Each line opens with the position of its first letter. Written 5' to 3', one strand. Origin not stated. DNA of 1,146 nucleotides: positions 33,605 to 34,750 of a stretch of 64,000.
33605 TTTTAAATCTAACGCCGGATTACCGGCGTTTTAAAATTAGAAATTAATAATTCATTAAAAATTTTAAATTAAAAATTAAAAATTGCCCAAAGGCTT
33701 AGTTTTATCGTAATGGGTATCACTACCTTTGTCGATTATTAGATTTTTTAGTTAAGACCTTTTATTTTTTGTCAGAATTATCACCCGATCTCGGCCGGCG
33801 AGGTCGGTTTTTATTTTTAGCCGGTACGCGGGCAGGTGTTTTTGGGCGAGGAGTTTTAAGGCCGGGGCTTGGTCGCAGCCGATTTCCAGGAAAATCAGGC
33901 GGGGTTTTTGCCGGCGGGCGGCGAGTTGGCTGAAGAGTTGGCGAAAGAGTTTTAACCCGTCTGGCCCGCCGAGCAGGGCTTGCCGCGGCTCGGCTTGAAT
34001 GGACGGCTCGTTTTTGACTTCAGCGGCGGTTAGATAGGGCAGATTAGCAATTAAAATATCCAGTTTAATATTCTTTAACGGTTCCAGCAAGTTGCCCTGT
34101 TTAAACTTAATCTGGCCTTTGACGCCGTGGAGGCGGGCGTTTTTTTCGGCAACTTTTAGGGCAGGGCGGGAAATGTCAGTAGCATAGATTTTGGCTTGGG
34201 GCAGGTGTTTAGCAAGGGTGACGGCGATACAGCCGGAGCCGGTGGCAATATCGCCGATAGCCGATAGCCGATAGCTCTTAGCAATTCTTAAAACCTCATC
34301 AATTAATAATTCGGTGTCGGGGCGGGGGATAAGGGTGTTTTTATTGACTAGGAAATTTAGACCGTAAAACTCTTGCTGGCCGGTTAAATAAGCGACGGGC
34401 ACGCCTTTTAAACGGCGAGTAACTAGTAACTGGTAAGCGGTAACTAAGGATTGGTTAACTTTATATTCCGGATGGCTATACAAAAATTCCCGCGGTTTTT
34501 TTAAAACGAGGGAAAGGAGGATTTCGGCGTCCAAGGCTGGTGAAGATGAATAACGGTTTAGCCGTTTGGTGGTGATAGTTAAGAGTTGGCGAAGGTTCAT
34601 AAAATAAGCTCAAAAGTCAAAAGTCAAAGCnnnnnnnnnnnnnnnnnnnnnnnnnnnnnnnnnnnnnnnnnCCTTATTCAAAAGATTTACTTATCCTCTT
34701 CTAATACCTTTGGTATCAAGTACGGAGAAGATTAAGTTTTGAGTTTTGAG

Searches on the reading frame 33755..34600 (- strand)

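Call 43: search_protein_families(library=pfam, proteins=[window:33755-34600:-], max_evalue=0.001)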
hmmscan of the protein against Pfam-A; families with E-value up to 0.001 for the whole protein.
window:33755-34600:- (282 aa): 12 families
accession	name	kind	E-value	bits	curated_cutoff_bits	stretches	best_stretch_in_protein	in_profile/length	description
PF17827.6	PrmC_N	-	2.9e-16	60.2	23.4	1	5-74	1-71/71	PrmC N-terminal domain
PF05175.20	MTS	-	3.2e-12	46.8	23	1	111-195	31-114/170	Methyltransferase small domain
PF13847.12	Methyltransf_31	-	3.1e-10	40.3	27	1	117-188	9-83/145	Methyltransferase domain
PF06325.19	PrmA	-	1.2e-08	35.3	22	1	114-187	164-234/296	Ribosomal protein L11 methyltransferase (PrmA)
PF13649.12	Methyltransf_25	-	2e-08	35.3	27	1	117-191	3-78/97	Methyltransferase domain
PF01170.24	UPF0020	-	1.9e-07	31.4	22.3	1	134-196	75-138/197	RMKL-like, methyltransferase domain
PF08242.18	Methyltransf_12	-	2.8e-07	31.6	30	1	117-186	2-72/98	Methyltransferase domain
PF09445.16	Methyltransf_15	-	9.3e-07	29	22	1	116-182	5-69/165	RNA cap guanine-N2 methyltransferase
PF12847.13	Methyltransf_18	-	2.7e-06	27.9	27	1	113-184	16-87/151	Methyltransferase domain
PF08241.18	Methyltransf_11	-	1.3e-05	26.2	21.2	1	117-186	2-67/95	Methyltransferase domain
PF02384.22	N6_Mtase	-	1.4e-05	25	20.4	1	104-192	39-138/311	N-6 DNA Methylase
PF01209.24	Ubie_methyltran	-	0.00015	21.7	20.1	1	105-171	41-107/233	ubiE/COQ5 methyltransferase family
